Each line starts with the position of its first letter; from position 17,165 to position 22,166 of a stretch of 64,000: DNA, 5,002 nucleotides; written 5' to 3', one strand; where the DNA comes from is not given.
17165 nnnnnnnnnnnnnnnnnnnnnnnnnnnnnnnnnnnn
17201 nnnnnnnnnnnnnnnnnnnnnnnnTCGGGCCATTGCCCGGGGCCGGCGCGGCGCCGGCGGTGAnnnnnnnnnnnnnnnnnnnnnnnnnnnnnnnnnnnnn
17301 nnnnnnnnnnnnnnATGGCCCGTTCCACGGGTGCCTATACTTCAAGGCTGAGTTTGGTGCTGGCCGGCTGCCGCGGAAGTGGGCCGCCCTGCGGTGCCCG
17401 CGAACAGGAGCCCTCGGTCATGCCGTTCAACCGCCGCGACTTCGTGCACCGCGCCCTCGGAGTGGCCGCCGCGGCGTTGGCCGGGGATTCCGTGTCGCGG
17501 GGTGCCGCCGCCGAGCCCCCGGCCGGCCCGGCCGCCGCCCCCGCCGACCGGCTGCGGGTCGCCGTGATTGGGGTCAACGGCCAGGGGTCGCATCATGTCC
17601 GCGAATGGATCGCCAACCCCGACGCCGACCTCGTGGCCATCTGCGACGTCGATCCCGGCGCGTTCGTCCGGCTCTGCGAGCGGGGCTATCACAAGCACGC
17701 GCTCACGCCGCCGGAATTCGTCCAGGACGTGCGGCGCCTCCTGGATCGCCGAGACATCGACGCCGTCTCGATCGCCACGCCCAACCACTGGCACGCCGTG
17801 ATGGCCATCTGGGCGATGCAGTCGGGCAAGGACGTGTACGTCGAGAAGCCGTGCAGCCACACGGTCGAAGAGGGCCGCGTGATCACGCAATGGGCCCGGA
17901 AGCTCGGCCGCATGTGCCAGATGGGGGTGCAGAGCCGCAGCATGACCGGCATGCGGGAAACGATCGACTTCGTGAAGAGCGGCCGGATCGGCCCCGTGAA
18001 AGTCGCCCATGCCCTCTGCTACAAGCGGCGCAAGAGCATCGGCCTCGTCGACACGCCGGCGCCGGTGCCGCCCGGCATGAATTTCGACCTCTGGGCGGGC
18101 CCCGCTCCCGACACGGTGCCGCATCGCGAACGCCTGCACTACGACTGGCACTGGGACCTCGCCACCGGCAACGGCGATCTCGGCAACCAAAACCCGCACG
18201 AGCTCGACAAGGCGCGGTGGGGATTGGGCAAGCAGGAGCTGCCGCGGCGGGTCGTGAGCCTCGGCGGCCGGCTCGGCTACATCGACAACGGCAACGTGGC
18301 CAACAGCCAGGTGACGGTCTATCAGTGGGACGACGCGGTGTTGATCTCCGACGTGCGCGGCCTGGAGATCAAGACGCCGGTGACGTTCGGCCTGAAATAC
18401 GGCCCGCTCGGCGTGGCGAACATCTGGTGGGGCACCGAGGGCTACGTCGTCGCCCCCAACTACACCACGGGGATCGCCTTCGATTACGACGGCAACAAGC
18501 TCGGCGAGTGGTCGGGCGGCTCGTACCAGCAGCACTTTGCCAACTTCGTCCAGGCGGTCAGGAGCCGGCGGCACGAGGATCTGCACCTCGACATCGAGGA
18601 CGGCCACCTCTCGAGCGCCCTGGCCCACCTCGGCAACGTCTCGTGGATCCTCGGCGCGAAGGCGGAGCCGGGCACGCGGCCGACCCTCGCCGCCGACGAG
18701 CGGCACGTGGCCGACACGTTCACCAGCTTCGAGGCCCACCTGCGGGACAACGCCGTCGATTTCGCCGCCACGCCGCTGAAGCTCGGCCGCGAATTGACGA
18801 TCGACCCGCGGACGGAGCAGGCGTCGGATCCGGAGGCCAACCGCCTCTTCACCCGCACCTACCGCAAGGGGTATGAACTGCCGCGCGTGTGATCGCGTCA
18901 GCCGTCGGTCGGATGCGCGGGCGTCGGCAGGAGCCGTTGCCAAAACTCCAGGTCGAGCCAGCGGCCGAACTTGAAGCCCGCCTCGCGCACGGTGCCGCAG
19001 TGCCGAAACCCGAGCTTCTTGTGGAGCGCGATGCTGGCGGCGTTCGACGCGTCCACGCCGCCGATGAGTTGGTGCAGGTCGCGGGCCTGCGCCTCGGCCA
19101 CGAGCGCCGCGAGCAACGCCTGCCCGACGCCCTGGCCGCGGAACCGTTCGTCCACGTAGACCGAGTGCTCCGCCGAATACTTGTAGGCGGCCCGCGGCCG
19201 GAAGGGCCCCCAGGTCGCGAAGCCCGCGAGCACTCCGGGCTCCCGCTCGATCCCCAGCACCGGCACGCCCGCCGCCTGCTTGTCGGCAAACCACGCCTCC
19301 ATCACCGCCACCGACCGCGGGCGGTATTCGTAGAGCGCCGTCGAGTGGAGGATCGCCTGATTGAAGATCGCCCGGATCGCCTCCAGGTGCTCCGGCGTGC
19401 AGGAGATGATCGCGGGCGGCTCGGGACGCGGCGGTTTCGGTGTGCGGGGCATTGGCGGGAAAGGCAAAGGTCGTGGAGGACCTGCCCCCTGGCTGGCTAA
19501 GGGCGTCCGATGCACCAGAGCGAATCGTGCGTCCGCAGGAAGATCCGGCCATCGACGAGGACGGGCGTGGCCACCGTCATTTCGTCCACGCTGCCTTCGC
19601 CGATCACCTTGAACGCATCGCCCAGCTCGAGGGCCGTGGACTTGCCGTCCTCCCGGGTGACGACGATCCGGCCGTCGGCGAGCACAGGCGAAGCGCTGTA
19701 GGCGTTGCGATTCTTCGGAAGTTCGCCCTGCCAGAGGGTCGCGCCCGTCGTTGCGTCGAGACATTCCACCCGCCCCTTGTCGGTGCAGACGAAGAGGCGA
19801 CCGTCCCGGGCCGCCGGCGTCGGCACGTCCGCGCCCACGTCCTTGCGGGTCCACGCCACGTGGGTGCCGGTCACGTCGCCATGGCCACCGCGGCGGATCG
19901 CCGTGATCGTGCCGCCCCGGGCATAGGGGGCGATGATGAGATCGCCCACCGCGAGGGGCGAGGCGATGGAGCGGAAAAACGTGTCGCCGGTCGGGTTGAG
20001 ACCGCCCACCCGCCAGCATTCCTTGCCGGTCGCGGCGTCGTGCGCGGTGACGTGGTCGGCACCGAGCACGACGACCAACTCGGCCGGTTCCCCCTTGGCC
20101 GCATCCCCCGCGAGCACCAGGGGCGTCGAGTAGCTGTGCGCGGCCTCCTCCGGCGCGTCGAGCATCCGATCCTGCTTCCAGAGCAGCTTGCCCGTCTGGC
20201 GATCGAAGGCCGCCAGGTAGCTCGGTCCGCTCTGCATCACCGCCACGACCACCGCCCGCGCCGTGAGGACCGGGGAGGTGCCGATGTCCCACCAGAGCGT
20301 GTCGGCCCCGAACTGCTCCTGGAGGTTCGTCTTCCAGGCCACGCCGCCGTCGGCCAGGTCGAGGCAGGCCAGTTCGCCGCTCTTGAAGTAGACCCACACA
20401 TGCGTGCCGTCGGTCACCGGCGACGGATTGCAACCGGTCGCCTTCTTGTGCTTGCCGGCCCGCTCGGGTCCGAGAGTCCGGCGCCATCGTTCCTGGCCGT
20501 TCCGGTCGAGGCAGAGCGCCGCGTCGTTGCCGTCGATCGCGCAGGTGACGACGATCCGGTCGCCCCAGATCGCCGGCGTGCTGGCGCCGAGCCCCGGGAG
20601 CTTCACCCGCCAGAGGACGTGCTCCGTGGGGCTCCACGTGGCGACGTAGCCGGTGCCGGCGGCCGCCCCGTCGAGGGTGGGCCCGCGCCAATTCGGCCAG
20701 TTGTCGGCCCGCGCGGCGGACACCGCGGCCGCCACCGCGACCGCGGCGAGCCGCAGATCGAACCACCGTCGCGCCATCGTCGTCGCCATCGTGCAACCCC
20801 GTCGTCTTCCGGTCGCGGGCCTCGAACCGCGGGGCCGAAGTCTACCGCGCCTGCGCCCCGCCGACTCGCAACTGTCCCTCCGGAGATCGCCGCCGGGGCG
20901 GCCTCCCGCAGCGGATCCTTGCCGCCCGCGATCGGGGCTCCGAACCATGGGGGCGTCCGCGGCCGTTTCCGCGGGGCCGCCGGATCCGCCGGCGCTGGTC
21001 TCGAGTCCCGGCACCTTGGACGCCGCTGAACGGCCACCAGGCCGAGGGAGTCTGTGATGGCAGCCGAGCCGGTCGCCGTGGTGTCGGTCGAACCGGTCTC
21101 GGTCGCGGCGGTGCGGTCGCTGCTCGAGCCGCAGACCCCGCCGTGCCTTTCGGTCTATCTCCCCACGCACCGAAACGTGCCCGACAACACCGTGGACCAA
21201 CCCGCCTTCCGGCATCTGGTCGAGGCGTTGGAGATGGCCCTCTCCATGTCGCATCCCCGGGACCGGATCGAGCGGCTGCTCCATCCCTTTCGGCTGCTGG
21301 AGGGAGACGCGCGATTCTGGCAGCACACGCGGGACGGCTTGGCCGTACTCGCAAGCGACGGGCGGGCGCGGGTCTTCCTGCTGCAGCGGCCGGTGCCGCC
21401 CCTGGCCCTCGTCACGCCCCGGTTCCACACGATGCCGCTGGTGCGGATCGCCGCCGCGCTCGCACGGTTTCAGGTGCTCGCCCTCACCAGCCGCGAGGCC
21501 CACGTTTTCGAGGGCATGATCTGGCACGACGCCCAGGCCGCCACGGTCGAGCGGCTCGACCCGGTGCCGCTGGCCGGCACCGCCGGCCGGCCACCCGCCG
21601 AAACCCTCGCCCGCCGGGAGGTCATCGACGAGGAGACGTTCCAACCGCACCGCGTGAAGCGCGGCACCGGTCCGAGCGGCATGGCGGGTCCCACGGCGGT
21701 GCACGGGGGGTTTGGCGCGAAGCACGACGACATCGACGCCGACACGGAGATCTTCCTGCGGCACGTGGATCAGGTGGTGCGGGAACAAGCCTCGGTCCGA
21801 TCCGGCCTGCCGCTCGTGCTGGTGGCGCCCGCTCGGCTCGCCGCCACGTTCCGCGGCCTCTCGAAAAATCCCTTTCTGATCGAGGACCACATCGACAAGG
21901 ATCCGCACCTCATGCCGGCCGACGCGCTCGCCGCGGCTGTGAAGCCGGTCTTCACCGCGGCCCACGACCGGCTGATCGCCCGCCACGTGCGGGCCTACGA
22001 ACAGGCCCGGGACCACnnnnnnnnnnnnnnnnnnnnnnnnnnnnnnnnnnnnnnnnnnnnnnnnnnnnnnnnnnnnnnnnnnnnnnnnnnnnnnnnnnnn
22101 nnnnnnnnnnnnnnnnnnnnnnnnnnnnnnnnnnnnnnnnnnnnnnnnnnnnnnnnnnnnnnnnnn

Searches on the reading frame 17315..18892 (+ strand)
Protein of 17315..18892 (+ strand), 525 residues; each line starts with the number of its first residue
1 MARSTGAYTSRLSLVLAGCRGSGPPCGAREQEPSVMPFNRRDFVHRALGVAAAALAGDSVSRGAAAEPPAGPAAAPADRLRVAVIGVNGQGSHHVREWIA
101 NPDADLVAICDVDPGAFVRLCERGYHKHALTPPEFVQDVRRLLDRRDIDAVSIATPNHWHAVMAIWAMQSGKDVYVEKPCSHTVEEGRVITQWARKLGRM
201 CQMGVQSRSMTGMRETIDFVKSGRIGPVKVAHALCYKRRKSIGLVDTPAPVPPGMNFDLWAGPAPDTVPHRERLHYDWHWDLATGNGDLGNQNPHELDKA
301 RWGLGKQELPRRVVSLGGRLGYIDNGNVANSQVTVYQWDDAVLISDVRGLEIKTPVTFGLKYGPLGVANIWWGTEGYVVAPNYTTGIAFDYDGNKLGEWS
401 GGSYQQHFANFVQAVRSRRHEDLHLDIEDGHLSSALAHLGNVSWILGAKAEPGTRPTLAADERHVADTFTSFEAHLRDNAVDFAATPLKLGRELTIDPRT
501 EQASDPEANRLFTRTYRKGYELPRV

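Call 61: search_protein_families(library=pfam, proteins=[window:17315-18892:+], max_evalue=0.001)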
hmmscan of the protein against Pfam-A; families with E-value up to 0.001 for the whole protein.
window:17315-18892:+ (525 aa): 2 families
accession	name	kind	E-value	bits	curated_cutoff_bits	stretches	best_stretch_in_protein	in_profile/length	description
PF01408.29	GFO_IDH_MocA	-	2.6e-21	77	24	1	80-204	1-119/120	Oxidoreductase family, NAD-binding Rossmann fold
PF19051.5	GFO_IDH_MocA_C2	-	2.1e-11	44.2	23.3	1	247-309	44-106/254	Oxidoreductase family, C-terminal alpha/beta domain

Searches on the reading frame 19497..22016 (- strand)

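Call 61: search_protein_families(library=pfam, proteins=[window:19497-22016:-], max_evalue=0.001)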
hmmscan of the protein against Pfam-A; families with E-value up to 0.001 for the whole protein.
window:19497-22016:- (839 aa): 4 families
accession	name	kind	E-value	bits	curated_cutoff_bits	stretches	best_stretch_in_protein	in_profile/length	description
PF13360.13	PQQ_2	-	2.5e-30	106.3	27.6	2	502-619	7-103/233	Outer membrane protein assembly factor BamB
PF01011.28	PQQ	-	1.3e-11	44.4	26.7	1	732-771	51-90/595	Glucose/ethanol/alcohol dehydrogenase, beta-propeller domain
PF13570.13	Beta-prop_ACSF4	-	2.8e-11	43.8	133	2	462-635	162-311/329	Beta-alanine-activating enzyme, beta-propeller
PF25293.1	Beta-prop_EMC1_N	-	7.9e-06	26.2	34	0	549-669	43-144/219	EMC1 N-terminal beta-propeller domain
